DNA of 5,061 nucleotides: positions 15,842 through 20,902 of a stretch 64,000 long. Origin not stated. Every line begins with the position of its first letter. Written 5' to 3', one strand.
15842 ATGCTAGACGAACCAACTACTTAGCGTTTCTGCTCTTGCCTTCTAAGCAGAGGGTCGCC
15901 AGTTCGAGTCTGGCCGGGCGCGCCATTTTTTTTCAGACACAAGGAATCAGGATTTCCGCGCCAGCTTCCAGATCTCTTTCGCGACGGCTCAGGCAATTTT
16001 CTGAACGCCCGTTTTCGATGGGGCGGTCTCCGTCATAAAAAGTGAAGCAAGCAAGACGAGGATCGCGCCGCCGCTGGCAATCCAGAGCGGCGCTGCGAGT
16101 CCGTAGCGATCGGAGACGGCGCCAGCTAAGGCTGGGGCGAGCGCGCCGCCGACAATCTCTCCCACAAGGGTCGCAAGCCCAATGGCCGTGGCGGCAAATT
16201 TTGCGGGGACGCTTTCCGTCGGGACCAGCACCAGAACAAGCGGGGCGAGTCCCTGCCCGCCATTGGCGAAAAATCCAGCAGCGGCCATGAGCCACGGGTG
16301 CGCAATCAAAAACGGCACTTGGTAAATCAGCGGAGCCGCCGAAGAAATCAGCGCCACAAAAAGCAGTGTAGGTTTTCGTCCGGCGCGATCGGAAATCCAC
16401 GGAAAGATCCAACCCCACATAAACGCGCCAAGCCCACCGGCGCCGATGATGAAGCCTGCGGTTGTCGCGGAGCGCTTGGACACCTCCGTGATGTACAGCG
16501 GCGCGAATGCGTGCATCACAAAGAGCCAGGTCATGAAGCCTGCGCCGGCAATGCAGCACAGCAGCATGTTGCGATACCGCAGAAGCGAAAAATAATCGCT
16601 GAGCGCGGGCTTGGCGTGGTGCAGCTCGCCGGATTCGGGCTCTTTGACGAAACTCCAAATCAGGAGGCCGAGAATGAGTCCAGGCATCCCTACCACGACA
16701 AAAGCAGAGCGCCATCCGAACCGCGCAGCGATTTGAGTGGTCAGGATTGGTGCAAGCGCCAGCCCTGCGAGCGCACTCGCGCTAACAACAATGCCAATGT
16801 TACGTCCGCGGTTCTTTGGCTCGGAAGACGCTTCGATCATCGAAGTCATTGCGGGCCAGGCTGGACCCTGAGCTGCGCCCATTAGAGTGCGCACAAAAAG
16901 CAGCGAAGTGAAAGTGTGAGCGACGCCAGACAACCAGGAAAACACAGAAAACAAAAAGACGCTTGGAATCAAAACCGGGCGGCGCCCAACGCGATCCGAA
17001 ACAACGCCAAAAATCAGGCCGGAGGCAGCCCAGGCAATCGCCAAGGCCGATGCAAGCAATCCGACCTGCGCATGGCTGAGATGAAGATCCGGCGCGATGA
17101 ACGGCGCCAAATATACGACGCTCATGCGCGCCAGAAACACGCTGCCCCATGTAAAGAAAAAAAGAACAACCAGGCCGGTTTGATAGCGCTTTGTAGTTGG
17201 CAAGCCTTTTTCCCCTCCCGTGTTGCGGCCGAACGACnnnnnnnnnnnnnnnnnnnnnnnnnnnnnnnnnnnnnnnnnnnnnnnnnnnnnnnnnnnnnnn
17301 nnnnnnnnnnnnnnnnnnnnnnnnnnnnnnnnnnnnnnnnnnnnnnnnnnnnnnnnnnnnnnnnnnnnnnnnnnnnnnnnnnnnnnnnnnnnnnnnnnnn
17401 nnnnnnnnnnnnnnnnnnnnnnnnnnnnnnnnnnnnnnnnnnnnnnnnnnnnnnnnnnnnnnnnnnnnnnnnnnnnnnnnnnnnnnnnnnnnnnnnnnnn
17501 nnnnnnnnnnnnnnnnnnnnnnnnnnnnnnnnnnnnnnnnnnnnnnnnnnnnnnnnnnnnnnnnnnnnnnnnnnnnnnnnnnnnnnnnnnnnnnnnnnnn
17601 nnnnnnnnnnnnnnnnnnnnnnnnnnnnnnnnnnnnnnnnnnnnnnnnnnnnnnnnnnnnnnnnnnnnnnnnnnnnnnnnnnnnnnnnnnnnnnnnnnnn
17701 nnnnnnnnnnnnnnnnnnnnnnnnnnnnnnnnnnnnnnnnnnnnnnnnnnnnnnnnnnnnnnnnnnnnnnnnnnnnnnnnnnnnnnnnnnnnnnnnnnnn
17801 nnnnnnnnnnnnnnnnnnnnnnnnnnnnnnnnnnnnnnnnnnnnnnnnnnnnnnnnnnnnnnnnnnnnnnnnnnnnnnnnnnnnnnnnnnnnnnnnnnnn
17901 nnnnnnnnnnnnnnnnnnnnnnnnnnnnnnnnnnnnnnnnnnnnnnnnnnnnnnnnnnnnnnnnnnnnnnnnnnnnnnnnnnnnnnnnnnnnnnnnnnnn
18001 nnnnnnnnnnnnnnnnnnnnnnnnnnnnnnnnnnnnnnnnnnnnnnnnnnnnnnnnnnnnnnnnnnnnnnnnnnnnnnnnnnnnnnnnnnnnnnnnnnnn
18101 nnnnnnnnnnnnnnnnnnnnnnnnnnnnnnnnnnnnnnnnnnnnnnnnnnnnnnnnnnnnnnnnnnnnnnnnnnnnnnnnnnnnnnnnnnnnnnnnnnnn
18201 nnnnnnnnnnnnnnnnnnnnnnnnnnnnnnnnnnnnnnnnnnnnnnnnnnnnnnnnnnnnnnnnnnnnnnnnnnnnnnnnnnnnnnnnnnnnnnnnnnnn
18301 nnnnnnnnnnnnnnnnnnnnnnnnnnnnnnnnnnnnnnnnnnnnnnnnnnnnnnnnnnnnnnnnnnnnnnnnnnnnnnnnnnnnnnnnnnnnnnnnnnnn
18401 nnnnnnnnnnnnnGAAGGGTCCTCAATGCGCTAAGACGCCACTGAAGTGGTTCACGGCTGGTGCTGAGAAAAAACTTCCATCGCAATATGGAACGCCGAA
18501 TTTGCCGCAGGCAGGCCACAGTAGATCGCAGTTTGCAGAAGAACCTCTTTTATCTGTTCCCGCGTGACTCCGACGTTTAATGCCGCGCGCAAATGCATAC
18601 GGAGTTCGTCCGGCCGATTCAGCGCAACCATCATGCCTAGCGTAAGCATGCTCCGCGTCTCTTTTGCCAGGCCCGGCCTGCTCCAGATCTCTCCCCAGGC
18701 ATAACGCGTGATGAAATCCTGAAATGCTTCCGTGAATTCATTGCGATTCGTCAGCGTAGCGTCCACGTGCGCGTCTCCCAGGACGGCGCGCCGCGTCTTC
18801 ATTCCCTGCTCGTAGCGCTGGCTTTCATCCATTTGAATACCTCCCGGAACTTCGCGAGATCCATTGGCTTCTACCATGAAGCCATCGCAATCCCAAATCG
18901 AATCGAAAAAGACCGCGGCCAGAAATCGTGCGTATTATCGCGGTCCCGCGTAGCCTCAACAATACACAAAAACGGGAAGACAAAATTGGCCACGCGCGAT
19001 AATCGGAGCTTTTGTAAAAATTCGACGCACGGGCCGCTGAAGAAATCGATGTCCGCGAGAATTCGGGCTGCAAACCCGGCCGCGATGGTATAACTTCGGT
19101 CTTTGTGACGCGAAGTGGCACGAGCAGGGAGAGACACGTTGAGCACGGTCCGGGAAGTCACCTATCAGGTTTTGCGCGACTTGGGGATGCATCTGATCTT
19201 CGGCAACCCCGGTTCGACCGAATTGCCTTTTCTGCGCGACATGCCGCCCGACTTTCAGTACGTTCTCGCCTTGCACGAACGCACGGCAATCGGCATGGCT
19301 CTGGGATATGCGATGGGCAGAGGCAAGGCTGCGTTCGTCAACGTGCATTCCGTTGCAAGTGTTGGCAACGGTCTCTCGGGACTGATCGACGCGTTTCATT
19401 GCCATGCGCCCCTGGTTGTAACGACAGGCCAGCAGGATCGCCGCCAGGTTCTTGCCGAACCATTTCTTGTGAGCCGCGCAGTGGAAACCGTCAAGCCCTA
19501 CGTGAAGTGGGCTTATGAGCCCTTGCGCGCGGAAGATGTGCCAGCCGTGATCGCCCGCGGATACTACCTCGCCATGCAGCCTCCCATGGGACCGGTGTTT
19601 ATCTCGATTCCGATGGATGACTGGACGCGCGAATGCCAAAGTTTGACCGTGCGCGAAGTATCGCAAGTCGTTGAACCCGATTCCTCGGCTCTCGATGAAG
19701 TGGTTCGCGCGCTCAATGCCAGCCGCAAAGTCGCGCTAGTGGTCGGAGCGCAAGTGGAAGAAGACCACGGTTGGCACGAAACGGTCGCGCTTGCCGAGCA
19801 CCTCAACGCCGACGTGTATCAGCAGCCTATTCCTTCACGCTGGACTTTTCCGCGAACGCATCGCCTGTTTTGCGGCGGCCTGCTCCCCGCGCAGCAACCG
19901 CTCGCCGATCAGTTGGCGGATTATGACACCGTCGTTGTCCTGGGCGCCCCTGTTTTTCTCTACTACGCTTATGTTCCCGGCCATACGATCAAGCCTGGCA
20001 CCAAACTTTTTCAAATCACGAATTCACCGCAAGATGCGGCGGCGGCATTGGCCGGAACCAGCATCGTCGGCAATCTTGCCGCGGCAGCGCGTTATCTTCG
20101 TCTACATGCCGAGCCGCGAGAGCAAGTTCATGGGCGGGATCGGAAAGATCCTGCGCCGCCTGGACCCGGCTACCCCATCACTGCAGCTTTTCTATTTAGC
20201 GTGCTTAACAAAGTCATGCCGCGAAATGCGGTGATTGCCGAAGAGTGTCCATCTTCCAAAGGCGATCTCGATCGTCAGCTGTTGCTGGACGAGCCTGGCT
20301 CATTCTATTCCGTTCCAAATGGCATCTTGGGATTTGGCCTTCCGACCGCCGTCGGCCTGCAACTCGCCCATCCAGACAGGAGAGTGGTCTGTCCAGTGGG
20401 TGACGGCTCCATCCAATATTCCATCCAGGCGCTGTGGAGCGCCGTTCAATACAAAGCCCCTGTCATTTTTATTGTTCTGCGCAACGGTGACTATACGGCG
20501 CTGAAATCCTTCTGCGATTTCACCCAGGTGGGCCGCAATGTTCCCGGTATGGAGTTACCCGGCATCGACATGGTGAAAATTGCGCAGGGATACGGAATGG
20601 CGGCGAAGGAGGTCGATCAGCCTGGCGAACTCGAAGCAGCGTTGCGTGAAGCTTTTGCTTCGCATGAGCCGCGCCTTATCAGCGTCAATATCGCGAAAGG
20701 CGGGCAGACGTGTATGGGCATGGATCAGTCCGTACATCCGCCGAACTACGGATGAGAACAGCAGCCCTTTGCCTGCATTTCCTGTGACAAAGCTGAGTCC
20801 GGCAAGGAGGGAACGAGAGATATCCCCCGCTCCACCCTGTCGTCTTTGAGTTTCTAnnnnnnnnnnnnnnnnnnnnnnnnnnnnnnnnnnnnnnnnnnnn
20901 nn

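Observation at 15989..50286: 34-kb lignin-monomer funnel in a probable Acidobacterium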

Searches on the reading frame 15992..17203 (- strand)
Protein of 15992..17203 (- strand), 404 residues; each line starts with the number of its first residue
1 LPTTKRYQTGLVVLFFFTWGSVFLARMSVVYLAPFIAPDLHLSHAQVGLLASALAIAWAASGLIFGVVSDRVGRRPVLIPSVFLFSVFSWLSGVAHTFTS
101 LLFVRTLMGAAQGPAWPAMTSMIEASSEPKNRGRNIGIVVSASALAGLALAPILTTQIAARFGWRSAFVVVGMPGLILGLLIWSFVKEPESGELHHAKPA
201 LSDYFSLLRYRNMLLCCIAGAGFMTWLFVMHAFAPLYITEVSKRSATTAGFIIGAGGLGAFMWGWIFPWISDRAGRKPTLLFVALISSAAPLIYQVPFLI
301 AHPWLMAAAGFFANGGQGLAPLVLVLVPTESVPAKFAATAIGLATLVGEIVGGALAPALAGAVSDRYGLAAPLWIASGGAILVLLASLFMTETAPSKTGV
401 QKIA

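Call 3: search_protein_families(library=pfam, proteins=[window:15992-17203:-], max_evalue=0.00001)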
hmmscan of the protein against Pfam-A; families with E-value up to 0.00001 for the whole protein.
window:15992-17203:- (404 aa): 4 families
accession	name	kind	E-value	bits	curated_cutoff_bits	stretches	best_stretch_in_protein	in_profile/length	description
PF07690.21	MFS_1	-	1.7e-50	172.3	33.4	1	21-357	7-347/347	Major Facilitator Superfamily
PF00083.30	Sugar_tr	-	1.4e-14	54.3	22.3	1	43-183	44-189/452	Sugar (and other) transporter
PF06609.19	TRI12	-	5e-10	38.9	23.2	1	34-219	68-250/599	Fungal trichothecene efflux pump (TRI12)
PF12832.13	MFS_1_like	-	6.7e-06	25.8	25.2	0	29-368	19-366/373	MFS_1 like family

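Call 66: search_protein_families(library=ncbifam, proteins=[window:15992-17203:-], max_evalue=1e-20)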
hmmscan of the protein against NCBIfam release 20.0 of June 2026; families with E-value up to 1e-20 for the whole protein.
window:15992-17203:- (404 aa): 6 families
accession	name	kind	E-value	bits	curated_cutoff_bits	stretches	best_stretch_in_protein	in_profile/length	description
TIGR00893.1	2A0114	subfamily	4.5e-38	131.2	395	1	23-388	7-396/399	D-galactonate transporter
TIGR00881.1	2A0104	subfamily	2.3e-35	122.3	407.75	1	16-370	1-376/379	phosphoglycerate transporter protein PgtP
TIGR00895.1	2A0115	subfamily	1.7e-30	106.3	418.55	1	29-190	36-196/398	aromatic acid/H+ symport family MFS transporter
NF008586.0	PRK11551.1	equivalog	6.4e-23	81.4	410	1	31-373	36-377/406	3-(3-hydroxy-phenyl)propionate transporter MhpT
TIGR00891.1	2A0112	subfamily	4.5e-22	78.7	552.9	0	16-195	18-197/405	sialate:H+ symport family MFS transporter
TIGR00880.1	2_A_01_02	superfamily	2e-21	76.6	131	0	53-188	6-140/141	multidrug resistance protein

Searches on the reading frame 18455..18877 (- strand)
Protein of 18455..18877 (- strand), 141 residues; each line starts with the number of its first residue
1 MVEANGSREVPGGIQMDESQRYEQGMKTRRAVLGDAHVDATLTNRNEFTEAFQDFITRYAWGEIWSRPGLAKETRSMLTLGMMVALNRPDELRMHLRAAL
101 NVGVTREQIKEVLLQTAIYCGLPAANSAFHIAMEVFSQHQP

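Call 3: search_protein_families(library=pfam, proteins=[window:18455-18877:-], max_evalue=0.00001)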
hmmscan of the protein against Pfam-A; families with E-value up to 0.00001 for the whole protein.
window:18455-18877:- (141 aa): 1 family
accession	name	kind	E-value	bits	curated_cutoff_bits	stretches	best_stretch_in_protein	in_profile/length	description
PF02627.25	CMD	-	1.7e-24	86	23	1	51-133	2-83/84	Carboxymuconolactone decarboxylase family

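Call 10: search_protein_families(library=ncbifam, proteins=[window:18455-18877:-], max_evalue=1e-10)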
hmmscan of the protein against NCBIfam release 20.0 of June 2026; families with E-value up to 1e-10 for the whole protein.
window:18455-18877:- (141 aa): 3 families
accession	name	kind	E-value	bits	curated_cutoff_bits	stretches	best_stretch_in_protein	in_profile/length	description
NF051488.1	bifunc_PcaDC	exception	2.7e-59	201.2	390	1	18-137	255-374/375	bifunctional 3-oxoadipate enol-lactonase/4-carboxymuconolactone decarboxylase PcaDC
TIGR02425.1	decarb_PcaC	equivalog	1.9e-54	183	155.7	1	19-138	2-121/123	4-carboxymuconolactone decarboxylase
NF051487.1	bifunc_PcaCD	exception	5.8e-46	157.4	430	1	20-138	4-126/413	bifunctional 4-carboxymuconolactone decarboxylase/3-oxoadipate enol-lactonase PcaCD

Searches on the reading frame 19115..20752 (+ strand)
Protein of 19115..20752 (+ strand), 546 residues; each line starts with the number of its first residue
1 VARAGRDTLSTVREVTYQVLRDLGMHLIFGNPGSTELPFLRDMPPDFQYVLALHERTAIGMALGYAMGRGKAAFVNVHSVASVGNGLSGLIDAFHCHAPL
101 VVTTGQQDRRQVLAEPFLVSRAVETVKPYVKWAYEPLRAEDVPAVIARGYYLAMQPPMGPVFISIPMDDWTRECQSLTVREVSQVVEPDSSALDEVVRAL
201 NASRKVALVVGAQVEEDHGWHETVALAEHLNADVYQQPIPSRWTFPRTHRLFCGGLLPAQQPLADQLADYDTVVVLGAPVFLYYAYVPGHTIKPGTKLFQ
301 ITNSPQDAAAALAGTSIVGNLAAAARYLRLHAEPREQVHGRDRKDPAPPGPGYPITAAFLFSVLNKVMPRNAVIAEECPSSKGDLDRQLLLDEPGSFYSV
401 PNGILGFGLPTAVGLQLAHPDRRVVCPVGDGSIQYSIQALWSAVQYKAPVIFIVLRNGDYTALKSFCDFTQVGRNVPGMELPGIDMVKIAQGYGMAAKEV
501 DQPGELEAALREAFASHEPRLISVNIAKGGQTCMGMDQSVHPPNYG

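Call 3: search_protein_families(library=pfam, proteins=[window:19115-20752:+], max_evalue=0.00001)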
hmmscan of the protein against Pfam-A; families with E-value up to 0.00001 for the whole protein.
window:19115-20752:+ (546 aa): 3 families
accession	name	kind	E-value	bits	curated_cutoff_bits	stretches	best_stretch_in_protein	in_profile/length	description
PF02775.26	TPP_enzyme_C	-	1.7e-29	103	21.9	1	392-524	16-151/151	Thiamine pyrophosphate enzyme, C-terminal TPP binding domain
PF02776.23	TPP_enzyme_N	-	2.6e-23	82.5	26.8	1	11-113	2-106/119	Thiamine pyrophosphate enzyme, N-terminal TPP binding domain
PF00205.28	TPP_enzyme_M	-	7.1e-12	45.6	30.4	1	194-326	2-135/137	Thiamine pyrophosphate enzyme, central domain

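Call 10: search_protein_families(library=ncbifam, proteins=[window:19115-20752:+], max_evalue=1e-10)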
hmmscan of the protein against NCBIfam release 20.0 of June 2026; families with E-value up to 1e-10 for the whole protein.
window:19115-20752:+ (546 aa): 51 families (the best 25 are shown)
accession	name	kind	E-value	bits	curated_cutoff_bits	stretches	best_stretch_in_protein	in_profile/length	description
NF005485.1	PRK07092.1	equivalog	6.8e-185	615.8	493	1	11-527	2-519/523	benzoylformate decarboxylase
NF005760.0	PRK07586.1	equivalog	3.1e-62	211.2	363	1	17-525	8-513/514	acetolactate synthase large subunit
NF006203.0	PRK08327.1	equivalog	6.7e-56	190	456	2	18-305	17-314/571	thiamine pyrophosphate-requiring protein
TIGR00118.1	acolac_lg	equivalog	1.2e-50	172.5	538.35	2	15-254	6-250/557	biosynthetic-type acetolactate synthase large subunit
NF006122.0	PRK08266.1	subfamily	8.7e-49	166.4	571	1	11-531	5-529/543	hypothetical protein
NF005364.0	PRK06882.1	equivalog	2.5e-48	164.8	1083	2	399-526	417-543/574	acetolactate synthase 3 large subunit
NF009122.0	PRK12474.1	subfamily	5.6e-44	150.8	835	1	18-523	13-515/518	hypothetical protein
NF006052.0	PRK08199.1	subfamily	1.2e-43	149.2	539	1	15-528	13-539/559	thiamine pyrophosphate protein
NF005936.0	PRK07979.1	equivalog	4.3e-43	147.5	1080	2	402-527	420-546/574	acetolactate synthase 3 large subunit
NF006525.0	PRK08979.1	equivalog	8.4e-43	146.6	1084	2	402-527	420-544/572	acetolactate synthase 3 large subunit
NF005712.0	PRK07524.1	subfamily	1.7e-42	145.6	500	1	10-527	3-530/536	5-guanidino-2-oxopentanoate decarboxylase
NF005058.0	PRK06466.1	equivalog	2.2e-41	142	951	2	402-526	422-545/574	acetolactate synthase 3 large subunit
NF006581.0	PRK09107.1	equivalog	2.5e-41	141.7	974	2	401-539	428-565/595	acetolactate synthase 3 large subunit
NF005584.0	PRK07282.1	equivalog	3.3e-39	134.9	970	2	13-253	13-259/566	acetolactate synthase large subunit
NF004710.0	PRK06048.1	equivalog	8.6e-39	133.4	976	2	393-528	403-539/561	acetolactate synthase large subunit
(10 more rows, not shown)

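Call 81: search_solved_structures(query=window:19115-20752:+, max_evalue=1e-60)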
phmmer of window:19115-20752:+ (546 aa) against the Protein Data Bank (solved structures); distinct sequences matched with E-value up to 1e-60: 49.
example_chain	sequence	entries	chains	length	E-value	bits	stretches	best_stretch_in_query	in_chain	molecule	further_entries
4q9d_A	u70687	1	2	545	5.1e-130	437.7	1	10-523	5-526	Benzoylformate decarboxylase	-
4mpp_A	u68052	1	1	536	4.7e-124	418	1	10-526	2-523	Benzoylformate decarboxylase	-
4k9k_A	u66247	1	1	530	3.9e-123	415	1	12-526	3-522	Benzoylformate decarboxylase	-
4k9o_A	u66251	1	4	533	1.1e-122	413.4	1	12-526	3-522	Benzoylformate decarboxylase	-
9v6f_A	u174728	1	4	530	1.5e-122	413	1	10-526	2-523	Benzoylformate decarboxylase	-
1bfd_A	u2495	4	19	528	1.5e-122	413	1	10-525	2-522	BENZOYLFORMATE DECARBOXYLASE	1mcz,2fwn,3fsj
9v67_A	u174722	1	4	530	1.5e-122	413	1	10-526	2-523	Benzoylformate decarboxylase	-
3fzn_A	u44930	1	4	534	1.6e-122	413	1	10-526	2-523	Benzoylformate decarboxylase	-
3f6b_X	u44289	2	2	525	2e-122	412.6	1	12-525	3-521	Benzoylformate decarboxylase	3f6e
5dei_A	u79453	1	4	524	2.2e-122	412.5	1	12-525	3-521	Benzoylformate decarboxylase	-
4gpe_A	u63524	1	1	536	2.3e-122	412.4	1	10-526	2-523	Benzoylformate decarboxylase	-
4gm4_A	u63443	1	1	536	2.3e-122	412.4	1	10-526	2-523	Benzoylformate decarboxylase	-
4k9p_A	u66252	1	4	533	2.3e-122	412.4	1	12-526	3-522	Benzoylformate decarboxylase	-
1yno_A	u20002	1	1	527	2.4e-122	412.4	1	12-525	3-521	Benzoylformate decarboxylase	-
4mpj_A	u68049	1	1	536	3.1e-122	412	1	10-526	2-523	Benzoylformate decarboxylase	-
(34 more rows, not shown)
